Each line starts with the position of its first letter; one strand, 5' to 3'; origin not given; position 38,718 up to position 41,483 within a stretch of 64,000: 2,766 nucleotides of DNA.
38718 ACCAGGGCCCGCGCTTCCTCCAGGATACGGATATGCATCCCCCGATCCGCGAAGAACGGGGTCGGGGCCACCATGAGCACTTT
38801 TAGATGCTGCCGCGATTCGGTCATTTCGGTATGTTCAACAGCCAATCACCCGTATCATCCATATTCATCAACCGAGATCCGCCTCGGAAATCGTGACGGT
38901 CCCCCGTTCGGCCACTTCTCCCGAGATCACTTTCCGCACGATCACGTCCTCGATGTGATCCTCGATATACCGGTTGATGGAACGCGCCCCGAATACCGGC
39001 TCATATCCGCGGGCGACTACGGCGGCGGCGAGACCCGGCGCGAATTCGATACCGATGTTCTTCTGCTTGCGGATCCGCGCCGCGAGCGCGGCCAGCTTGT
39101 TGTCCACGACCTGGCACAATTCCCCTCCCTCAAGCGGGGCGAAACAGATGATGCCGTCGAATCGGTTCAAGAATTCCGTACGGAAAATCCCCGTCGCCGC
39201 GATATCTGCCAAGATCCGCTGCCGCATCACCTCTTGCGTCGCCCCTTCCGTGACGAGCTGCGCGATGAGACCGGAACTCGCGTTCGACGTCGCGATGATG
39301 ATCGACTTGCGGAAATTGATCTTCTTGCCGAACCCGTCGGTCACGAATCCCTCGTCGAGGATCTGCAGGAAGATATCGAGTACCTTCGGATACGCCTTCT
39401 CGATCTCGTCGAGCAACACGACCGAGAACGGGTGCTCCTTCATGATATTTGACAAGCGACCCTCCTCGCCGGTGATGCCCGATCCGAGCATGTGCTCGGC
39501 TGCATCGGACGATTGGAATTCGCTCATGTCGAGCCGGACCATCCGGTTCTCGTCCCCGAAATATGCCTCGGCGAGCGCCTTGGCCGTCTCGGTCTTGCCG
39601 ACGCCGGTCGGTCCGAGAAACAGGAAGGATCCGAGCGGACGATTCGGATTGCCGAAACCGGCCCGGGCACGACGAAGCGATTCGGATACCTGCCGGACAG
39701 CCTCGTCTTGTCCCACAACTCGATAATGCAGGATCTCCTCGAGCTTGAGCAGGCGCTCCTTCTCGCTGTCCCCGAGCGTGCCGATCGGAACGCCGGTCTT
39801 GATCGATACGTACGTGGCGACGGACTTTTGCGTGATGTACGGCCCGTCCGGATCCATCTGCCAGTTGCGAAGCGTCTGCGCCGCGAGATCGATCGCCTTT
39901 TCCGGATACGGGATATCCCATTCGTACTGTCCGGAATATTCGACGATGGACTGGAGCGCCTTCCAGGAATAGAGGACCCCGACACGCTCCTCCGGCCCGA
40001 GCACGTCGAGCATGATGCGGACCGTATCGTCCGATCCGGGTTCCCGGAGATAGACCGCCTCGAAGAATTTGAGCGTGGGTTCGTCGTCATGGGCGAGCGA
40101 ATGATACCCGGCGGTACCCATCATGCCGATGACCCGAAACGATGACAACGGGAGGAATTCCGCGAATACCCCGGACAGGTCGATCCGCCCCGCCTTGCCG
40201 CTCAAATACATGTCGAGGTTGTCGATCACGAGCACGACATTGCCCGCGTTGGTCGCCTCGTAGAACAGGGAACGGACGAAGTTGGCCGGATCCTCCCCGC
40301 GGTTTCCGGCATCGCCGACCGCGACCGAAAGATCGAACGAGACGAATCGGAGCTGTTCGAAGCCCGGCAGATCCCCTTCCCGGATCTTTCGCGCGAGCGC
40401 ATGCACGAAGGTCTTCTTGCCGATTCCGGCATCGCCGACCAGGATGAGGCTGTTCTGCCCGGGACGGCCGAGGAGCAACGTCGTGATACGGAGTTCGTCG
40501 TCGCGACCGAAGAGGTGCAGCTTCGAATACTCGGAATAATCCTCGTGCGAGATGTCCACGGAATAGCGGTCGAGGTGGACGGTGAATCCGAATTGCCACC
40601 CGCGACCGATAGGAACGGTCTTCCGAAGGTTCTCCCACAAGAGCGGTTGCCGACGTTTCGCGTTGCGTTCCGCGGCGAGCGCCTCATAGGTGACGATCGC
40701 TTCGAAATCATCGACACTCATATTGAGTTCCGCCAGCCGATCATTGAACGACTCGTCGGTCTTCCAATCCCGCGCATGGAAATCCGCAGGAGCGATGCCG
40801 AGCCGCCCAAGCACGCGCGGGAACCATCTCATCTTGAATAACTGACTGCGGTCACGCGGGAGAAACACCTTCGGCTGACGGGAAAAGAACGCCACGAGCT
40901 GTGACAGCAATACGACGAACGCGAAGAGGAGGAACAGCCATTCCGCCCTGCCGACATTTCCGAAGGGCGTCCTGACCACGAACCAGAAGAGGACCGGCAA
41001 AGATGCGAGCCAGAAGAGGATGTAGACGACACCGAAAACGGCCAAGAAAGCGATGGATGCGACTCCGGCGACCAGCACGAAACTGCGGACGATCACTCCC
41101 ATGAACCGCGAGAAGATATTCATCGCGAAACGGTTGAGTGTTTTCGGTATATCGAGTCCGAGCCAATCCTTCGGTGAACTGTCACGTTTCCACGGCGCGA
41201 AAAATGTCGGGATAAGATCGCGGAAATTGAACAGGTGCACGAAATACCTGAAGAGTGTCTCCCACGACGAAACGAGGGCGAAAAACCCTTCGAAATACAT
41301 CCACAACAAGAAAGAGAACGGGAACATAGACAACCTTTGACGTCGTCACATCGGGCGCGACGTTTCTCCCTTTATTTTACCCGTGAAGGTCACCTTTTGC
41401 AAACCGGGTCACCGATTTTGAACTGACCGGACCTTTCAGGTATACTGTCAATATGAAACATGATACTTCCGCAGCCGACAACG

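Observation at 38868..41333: ClpA/B-type double-AAA+ unfoldase with an N-terminal integral-membrane domain, embedded in a glycosyltransferase cluster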

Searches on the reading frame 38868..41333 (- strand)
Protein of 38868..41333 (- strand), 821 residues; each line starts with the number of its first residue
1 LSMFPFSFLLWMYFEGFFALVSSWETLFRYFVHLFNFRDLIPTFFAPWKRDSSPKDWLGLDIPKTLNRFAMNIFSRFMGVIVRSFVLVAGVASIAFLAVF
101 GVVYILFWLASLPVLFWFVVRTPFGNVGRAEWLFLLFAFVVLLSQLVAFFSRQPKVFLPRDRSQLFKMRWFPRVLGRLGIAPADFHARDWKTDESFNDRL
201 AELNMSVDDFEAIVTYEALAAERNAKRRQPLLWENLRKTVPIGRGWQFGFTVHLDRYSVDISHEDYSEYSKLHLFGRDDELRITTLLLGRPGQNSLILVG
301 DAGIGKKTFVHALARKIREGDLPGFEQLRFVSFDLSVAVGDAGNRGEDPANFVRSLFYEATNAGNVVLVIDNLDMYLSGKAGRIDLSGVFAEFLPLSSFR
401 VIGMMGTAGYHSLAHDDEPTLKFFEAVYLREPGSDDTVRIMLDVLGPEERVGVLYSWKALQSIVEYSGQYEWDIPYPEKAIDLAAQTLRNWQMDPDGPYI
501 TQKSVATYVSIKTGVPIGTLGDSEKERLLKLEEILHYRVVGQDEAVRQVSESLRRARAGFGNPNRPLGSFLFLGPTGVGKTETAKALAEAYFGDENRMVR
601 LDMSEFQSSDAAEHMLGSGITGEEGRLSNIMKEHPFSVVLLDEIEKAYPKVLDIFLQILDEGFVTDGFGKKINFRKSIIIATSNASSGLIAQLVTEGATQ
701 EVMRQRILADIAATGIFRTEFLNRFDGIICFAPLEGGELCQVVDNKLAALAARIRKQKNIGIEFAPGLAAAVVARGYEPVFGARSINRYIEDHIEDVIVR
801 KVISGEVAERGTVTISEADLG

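Call 5: search_protein_families(library=pfam, proteins=[window:38868-41333:-], max_evalue=0.1)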
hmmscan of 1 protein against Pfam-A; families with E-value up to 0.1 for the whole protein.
window:38868-41333:- (821 aa): 26 families (the best 25 are shown)
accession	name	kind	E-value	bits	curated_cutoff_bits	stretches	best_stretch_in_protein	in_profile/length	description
PF07724.20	AAA_2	-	8.8e-40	136.9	27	1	565-726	1-164/166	AAA domain (Cdc48 subfamily)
PF10431.15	ClpB_D2-small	-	3e-17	62.9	21.9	1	737-815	4-81/81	C-terminal, D2-small domain, of ClpB protein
PF00004.35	AAA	-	2.5e-16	60.7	21.2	2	571-699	2-123/131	ATPase family associated with various cellular activities (AAA)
PF07728.20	AAA_5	-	1.5e-11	44.9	22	1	570-685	2-123/139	AAA domain (dynein-related subfamily)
PF13191.12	AAA_16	-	4.8e-11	43.9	32.6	2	274-333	2-63/167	AAA ATPase domain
PF13401.12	AAA_22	-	3.2e-06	27.9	27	1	570-646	8-95/130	AAA domain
PF00158.32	Sigma54_activat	-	7.2e-06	26.2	20.2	1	569-687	24-146/168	Sigma-54 interaction domain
PF20720.3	nSTAND3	-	2e-05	24.8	27.2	0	571-602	21-52/155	Novel STAND NTPase 3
PF05729.18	NACHT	-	2.1e-05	24.9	26.7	1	296-330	3-38/167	NACHT domain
PF13479.12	AAA_24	-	0.00033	21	27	0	571-652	6-81/195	AAA domain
PF13173.12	AAA_14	-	0.00062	20.2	27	1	572-647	7-74/129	AAA domain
PF12775.13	AAA_7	-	0.00068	19.7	25.8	1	570-619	36-85/181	P-loop containing dynein motor region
PF07726.17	AAA_3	-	0.00081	19.7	27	1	574-684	6-111/131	ATPase family associated with various cellular activities (AAA)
PF05673.19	DUF815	-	0.0013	18.3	23.8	0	287-321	48-81/249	Protein of unknown function (DUF815)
PF00448.28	SRP54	-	0.0027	17.8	22.7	0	570-594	4-28/196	SRP54-type protein, GTPase domain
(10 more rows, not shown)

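Call 6: search_protein_families(library=ncbifam, proteins=[window:38868-41333:-], max_evalue=0.01)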
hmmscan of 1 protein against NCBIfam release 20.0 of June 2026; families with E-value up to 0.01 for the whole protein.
window:38868-41333:- (821 aa): 27 families (the best 25 are shown)
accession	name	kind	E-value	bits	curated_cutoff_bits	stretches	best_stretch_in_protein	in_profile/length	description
TIGR03346.1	chaperone_ClpB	equivalog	1.5e-118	397.4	1232.1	2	500-818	528-846/853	ATP-dependent chaperone ClpB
TIGR02639.1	ClpA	equivalog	1.5e-99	334.2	993.15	1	253-816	167-733/734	ATP-dependent Clp protease ATP-binding subunit ClpA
NF008118.0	PRK10865.1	equivalog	1.7e-99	333.9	1417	2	474-814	506-845/857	ATP-dependent chaperone ClpB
TIGR03345.1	VI_ClpV1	equivalog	4.8e-95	319.6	884.95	2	499-805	528-838/852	type VI secretion system ATPase TssH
NF033606.1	heat_AAA_ClpK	exception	5e-88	296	1900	2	502-809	578-890/949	heat shock survival AAA family ATPase ClpK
NF033607.0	disagg_AAA_ClpG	exception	1.7e-84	284.4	1900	2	503-815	558-874/932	AAA family protein disaggregase ClpG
NF008263.0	PRK11034.1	equivalog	1.4e-74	251.4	1350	1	274-816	188-734/758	ATP-dependent Clp protease ATP-binding subunit ClpA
NF003229.0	PRK04195.1-5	equivalog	1.6e-08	33.7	280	1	539-645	19-113/413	replication factor C large subunit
NF001679.0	PRK00440.1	equivalog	1.9e-08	33.8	303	1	566-645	38-113/322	replication factor C small subunit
NF003233.0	PRK04195.2-3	equivalog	1.2e-06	27.7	471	1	538-618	14-85/504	replication factor C large subunit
NF003745.1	PRK05342.1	equivalog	4.3e-06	25.8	359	0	696-799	276-381/418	ATP-dependent Clp protease ATP-binding subunit ClpX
NF047784.1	MadB_ATPase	equivalog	1.1e-05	24.7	475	1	570-603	36-66/298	MadB family AAA-type ATPase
NF009067.0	PRK12402.1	equivalog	1.5e-05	24.2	317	1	539-607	17-78/340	replication factor C small subunit 2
NF003231.0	PRK04195.2-1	equivalog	3.5e-05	22.8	442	0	539-618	19-91/517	replication factor C large subunit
TIGR00678.1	holB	equivalog_domain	0.00015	21.4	180.6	0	569-595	16-42/188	DNA polymerase III subunit delta'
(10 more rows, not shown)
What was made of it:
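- On ClpB/Hsp104 disaggregase: The NCBIfam ClpB score is 397 against a cutoff of 1232 (call 6).
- On ClpV/TssH (type VI secretion): TIGR03345 scores 320 bits against a cutoff of 885 (call 6).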

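Call 7: find_homologous_proteins(query=window:38868-41333:-, max_evalue=1e-10)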
Query window:38868-41333:- (821 aa): 81 proteins with E <= 1e-10 among 8000 candidates.
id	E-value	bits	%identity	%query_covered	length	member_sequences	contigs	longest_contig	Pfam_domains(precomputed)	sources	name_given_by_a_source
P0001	0.0e+0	1832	100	99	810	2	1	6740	PF00158.33,PF07724.21,PF05729.19,PF00004.36,PF13401.13,PF07728.21,PF10431.16,PF20720.4,PF13191.13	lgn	-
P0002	0.0e+0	1484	78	100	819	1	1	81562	PF00158.33,PF07724.21,PF00004.36,PF13401.13,PF07728.21,PF10431.16,PF13191.13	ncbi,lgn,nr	ncbi:MAG: ATP-dependent Clp protease ATP-binding subunit [Candidatus Moranbacteria bacterium]|nr:ATP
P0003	0.0e+0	1231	66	100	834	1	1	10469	PF00158.33,PF07724.21,PF12775.14,PF00004.36,PF13401.13,PF07728.21,PF10431.16,PF20720.4,PF13191.13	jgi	jgi:ATP-dependent Clp protease ATP-binding subunit ClpC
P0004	0.0e+0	1224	65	99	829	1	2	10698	PF00158.33,PF07724.21,PF00004.36,PF13401.13,PF07728.21,PF10431.16,PF13191.13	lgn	-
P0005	0.0e+0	1192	64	99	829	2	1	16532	PF00158.33,PF07724.21,PF00004.36,PF13401.13,PF07728.21,PF10431.16,PF20720.4,PF13191.13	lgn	-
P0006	0.0e+0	1190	64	99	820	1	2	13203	PF00158.33,PF07724.21,PF05729.19,PF00004.36,PF13401.13,PF07728.21,PF10431.16,PF13191.13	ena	-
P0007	0.0e+0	1189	64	100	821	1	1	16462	PF00158.33,PF07724.21,PF12775.14,PF00004.36,PF13401.13,PF07728.21,PF10431.16,PF20720.4,PF13191.13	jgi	-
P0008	0.0e+0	1183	64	99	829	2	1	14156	PF00158.33,PF07724.21,PF00004.36,PF13401.13,PF07728.21,PF10431.16,PF13191.13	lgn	-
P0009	0.0e+0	1180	64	99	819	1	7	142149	PF00158.33,PF07724.21,PF05729.19,PF00004.36,PF13401.13,PF07728.21,PF10431.16,PF20720.4,PF13191.13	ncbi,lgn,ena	-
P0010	0.0e+0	1172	64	100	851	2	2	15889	PF00158.33,PF07724.21,PF00004.36,PF13401.13,PF07728.21,PF10431.16,PF20720.4,PF13191.13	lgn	-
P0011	0.0e+0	1172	64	100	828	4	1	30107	PF00158.33,PF07724.21,PF12775.14,PF00004.36,PF13401.13,PF07728.21,PF10431.16,PF13191.13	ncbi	ncbi:MAG: AAA family ATPase [Candidatus Moraniibacteriota bacterium]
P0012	0.0e+0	1167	63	100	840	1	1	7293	PF00158.33,PF07724.21,PF12775.14,PF00004.36,PF13401.13,PF07728.21,PF10431.16,PF20720.4,PF13191.13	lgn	-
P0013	0.0e+0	1160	63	100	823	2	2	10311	PF13479.13,PF07724.21,PF00004.36,PF13401.13,PF07728.21,PF10431.16,PF13191.13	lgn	-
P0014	0.0e+0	1157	63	100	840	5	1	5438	PF00158.33,PF07724.21,PF12775.14,PF00004.36,PF13401.13,PF07728.21,PF10431.16,PF20720.4,PF13191.13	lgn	-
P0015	0.0e+0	1152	62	100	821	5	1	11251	PF00158.33,PF07724.21,PF00004.36,PF13401.13,PF07728.21,PF10431.16,PF20720.4,PF13191.13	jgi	-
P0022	0.0e+0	1126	61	100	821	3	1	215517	PF00158.33,PF07724.21,PF05729.19,PF00004.36,PF13401.13,PF07728.21,PF10431.16,PF13191.13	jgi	jgi:ATP-dependent Clp protease ATP-binding subunit ClpA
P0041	1.1e-209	717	44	99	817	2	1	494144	PF00158.33,PF07724.21,PF00004.36,PF13401.13,PF07728.21,PF10431.16,PF20720.4,PF13191.13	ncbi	ncbi:MAG: AAA family ATPase [Minisyncoccota bacterium]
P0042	2.8e-208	712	42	99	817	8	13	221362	PF20030.6,PF13479.13,PF00158.33,PF07724.21,PF00004.36,PF13401.13,PF07728.21,PF10431.16,PF20720.4,PF13191.13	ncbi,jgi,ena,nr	ncbi:MAG: ATPase AAA-2 domain protein [Candidatus Moranbacteria bacterium GW2011_GWC2_37_73]|nr:MAG:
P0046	2.6e-178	613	39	99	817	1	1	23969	PF00158.33,PF07724.21,PF00004.36,PF13401.13,PF07728.21,PF10431.16,PF13191.13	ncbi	-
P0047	1.5e-119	419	33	99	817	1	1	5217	PF07724.21,PF00004.36,PF13401.13,PF17871.8,PF07728.21,PF10431.16,PF13191.13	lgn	-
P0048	3.2e-96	342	35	71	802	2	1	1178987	PF13173.13,PF20030.6,PF00004.36,PF13401.13,PF17871.8,PF07728.21,PF04851.22,PF13191.13,PF01695.24,PF13479.13,PF07724.21,PF00005.34,PF12775.14,PF05729.19,PF10431.16,PF25199.2,PF20720.4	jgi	jgi:ATP-dependent Clp protease ATP-binding subunit ClpC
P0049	1.4e-94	336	43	38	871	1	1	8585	PF02861.26,PF00004.36,PF13401.13,PF23569.2,PF17871.8,PF01637.25,PF07728.21,PF13191.13,PF01695.24,PF00158.33,PF07724.21,PF05621.18,PF10431.16,PF20720.4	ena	-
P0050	3.9e-93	331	32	71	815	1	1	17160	PF13173.13,PF20030.6,PF00004.36,PF13401.13,PF17871.8,PF01637.25,PF07728.21,PF13191.13,PF00158.33,PF07724.21,PF00005.34,PF12775.14,PF13521.13,PF10431.16,PF25199.2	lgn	-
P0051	6.0e-92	327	43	39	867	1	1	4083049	PF13173.13,PF02861.26,PF20030.6,PF00004.36,PF13401.13,PF23569.2,PF17871.8,PF13238.13,PF01637.25,PF07728.21,PF13191.13,PF01695.24,PF00158.33,PF07724.21,PF05621.18,PF10431.16,PF20720.4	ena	-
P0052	4.0e-90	321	42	38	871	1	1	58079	PF13173.13,PF02861.26,PF20030.6,PF00004.36,PF13401.13,PF23569.2,PF17871.8,PF01637.25,PF07728.21,PF13191.13,PF01695.24,PF00158.33,PF07724.21,PF05621.18,PF01078.28,PF10431.16,PF20720.4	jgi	jgi:ATP-dependent Clp protease ATP-binding subunit ClpB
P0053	1.7e-89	319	39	41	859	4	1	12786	PF02861.26,PF00004.36,PF13401.13,PF23569.2,PF17871.8,PF01637.25,PF07728.21,PF13191.13,PF01695.24,PF00158.33,PF07724.21,PF05621.18,PF01078.28,PF10431.16,PF20720.4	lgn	-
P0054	9.9e-88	313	42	38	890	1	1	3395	PF02861.26,PF20030.6,PF00004.36,PF13401.13,PF23569.2,PF17871.8,PF01637.25,PF07728.21,PF13191.13,PF00158.33,PF07724.21,PF12775.14,PF05621.18,PF10431.16,PF20720.4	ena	-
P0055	4.5e-87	311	42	41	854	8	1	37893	PF13173.13,PF02861.26,PF00004.36,PF13401.13,PF23569.2,PF17871.8,PF05496.19,PF01637.25,PF07728.21,PF13191.13,PF06414.19,PF01695.24,PF00158.33,PF07724.21,PF05621.18,PF01078.28,PF10431.16,PF20720.4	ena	-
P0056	5.3e-87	311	42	37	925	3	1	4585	PF02861.26,PF20030.6,PF00004.36,PF13401.13,PF23569.2,PF17871.8,PF01637.25,PF07728.21,PF13191.13,PF01695.24,PF00158.33,PF07724.21,PF12775.14,PF05621.18,PF10431.16,PF13481.13,PF20720.4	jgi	jgi:ATP-dependent Clp protease ATP-binding subunit ClpB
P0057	6.9e-87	311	38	39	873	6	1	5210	PF02861.26,PF00004.36,PF13401.13,PF23569.2,PF17871.8,PF07728.21,PF13191.13,PF00158.33,PF07724.21,PF05621.18,PF10431.16,PF20720.4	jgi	jgi:ATP-dependent Clp protease ATP-binding subunit ClpB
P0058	4.5e-85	305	41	39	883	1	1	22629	PF13173.13,PF02861.26,PF00004.36,PF13401.13,PF23569.2,PF17871.8,PF01637.25,PF07728.21,PF13191.13,PF01695.24,PF00158.33,PF07724.21,PF12775.14,PF05621.18,PF10431.16,PF20720.4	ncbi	-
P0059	6.1e-82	294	40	38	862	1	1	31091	PF02861.26,PF00004.36,PF13401.13,PF23569.2,PF17871.8,PF13238.13,PF07728.21,PF13191.13,PF00158.33,PF07724.21,PF05621.18,PF01078.28,PF10431.16,PF20720.4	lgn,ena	-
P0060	3.1e-81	292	40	37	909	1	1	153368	PF13173.13,PF02861.26,PF00004.36,PF13401.13,PF23569.2,PF17871.8,PF01637.25,PF07728.21,PF13191.13,PF00158.33,PF07724.21,PF12775.14,PF05621.18,PF10431.16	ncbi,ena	-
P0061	1.7e-78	283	31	63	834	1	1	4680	PF13173.13,PF02861.26,PF00004.36,PF13401.13,PF23569.2,PF17871.8,PF13238.13,PF07728.21,PF13191.13,PF00158.33,PF07724.21,PF05729.19,PF05621.18,PF10431.16,PF20720.4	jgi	jgi:ATP-dependent Clp protease ATP-binding subunit ClpC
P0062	1.4e-76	277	32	64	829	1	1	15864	PF02861.26,PF00004.36,PF13401.13,PF17871.8,PF13238.13,PF07728.21,PF13191.13,PF06414.19,PF00158.33,PF07724.21,PF05729.19,PF10431.16,PF20720.4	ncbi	-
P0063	2.3e-73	266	36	39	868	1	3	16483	PF13173.13,PF02861.26,PF20030.6,PF02151.26,PF00004.36,PF13401.13,PF17871.8,PF01637.25,PF07728.21,PF13191.13,PF01695.24,PF13479.13,PF00158.33,PF07724.21,PF12775.14,PF05621.18,PF10431.16,PF20720.4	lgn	-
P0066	3.1e-67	246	32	67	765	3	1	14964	PF13173.13,PF02861.26,PF00004.36,PF13401.13,PF17871.8,PF13238.13,PF05496.19,PF07728.21,PF13191.13,PF00158.33,PF07724.21,PF12775.14,PF02367.24,PF05621.18,PF10431.16,PF20720.4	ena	-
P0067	7.8e-67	244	31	66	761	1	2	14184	PF13173.13,PF02861.26,PF20030.6,PF00004.36,PF13401.13,PF17871.8,PF13238.13,PF05496.19,PF07728.21,PF13191.13,PF00158.33,PF07724.21,PF07726.18,PF12775.14,PF05729.19,PF05621.18,PF10431.16,PF20720.4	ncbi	-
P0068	2.3e-65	239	32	39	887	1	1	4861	PF02861.26,PF00004.36,PF13401.13,PF23569.2,PF17871.8,PF07728.21,PF13191.13,PF07724.21,PF05729.19,PF05621.18,PF10431.16,PF13481.13,PF20720.4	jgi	jgi:type VI secretion system protein VasG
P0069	1.3e-64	237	31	66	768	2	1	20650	PF13173.13,PF02861.26,PF00004.36,PF13401.13,PF17871.8,PF13238.13,PF05496.19,PF07728.21,PF13191.13,PF00158.33,PF07724.21,PF07726.18,PF05621.18,PF10431.16,PF20720.4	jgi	jgi:ATP-dependent Clp protease ATP-binding subunit ClpA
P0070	2.7e-64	236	31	68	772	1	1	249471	PF13173.13,PF02861.26,PF20030.6,PF00004.36,PF13401.13,PF23569.2,PF17871.8,PF13238.13,PF05496.19,PF07728.21,PF13191.13,PF00158.33,PF07724.21,PF07726.18,PF13521.13,PF05621.18,PF01078.28,PF10431.16,PF20720.4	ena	-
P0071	1.8e-61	227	30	43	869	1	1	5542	PF13173.13,PF02861.26,PF00004.36,PF13401.13,PF23569.2,PF17871.8,PF07728.21,PF13191.13,PF01695.24,PF00158.33,PF07724.21,PF12775.14,PF10431.16,PF20720.4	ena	-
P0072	1.9e-61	226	31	67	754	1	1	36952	PF02861.26,PF00004.36,PF13401.13,PF17871.8,PF13238.13,PF05496.19,PF07728.21,PF13191.13,PF00158.33,PF07724.21,PF12775.14,PF02367.24,PF05621.18,PF01078.28,PF10431.16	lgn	-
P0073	6.7e-61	225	34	38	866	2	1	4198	PF02861.26,PF00158.33,PF07724.21,PF00004.36,PF13401.13,PF17871.8,PF07728.21,PF10431.16,PF13191.13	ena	-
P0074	1.0e-60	224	31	65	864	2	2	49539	PF02861.26,PF00158.33,PF07724.21,PF13245.13,PF00004.36,PF13401.13,PF17871.8,PF07728.21,PF10431.16,PF13191.13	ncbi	-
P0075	4.3e-60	222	31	67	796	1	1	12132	PF13173.13,PF02861.26,PF06068.20,PF00004.36,PF13401.13,PF17871.8,PF05496.19,PF01637.25,PF07728.21,PF13191.13,PF00158.33,PF07724.21,PF12775.14,PF05621.18,PF10431.16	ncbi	-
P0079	2.8e-54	203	30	39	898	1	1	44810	PF02861.26,PF00158.33,PF07724.21,PF00004.36,PF13401.13,PF23569.2,PF17871.8,PF07728.21,PF05621.18,PF10431.16,PF13191.13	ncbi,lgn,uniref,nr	ncbi:type VI secretion system ATPase TssH [Burkholderia lata]|uniref:ATPase n=1 Tax=Burkholderia lat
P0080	1.1e-53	201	41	22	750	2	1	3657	PF02861.26,PF00004.36,PF13401.13,PF23569.2,PF17871.8,PF07728.21,PF13191.13,PF00158.33,PF07724.21,PF12775.14,PF05621.18,PF13481.13,PF20720.4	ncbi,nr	ncbi:MAG TPA: type VI secretion system ATPase TssH, partial [Polyangiales bacterium]|nr:type VI secr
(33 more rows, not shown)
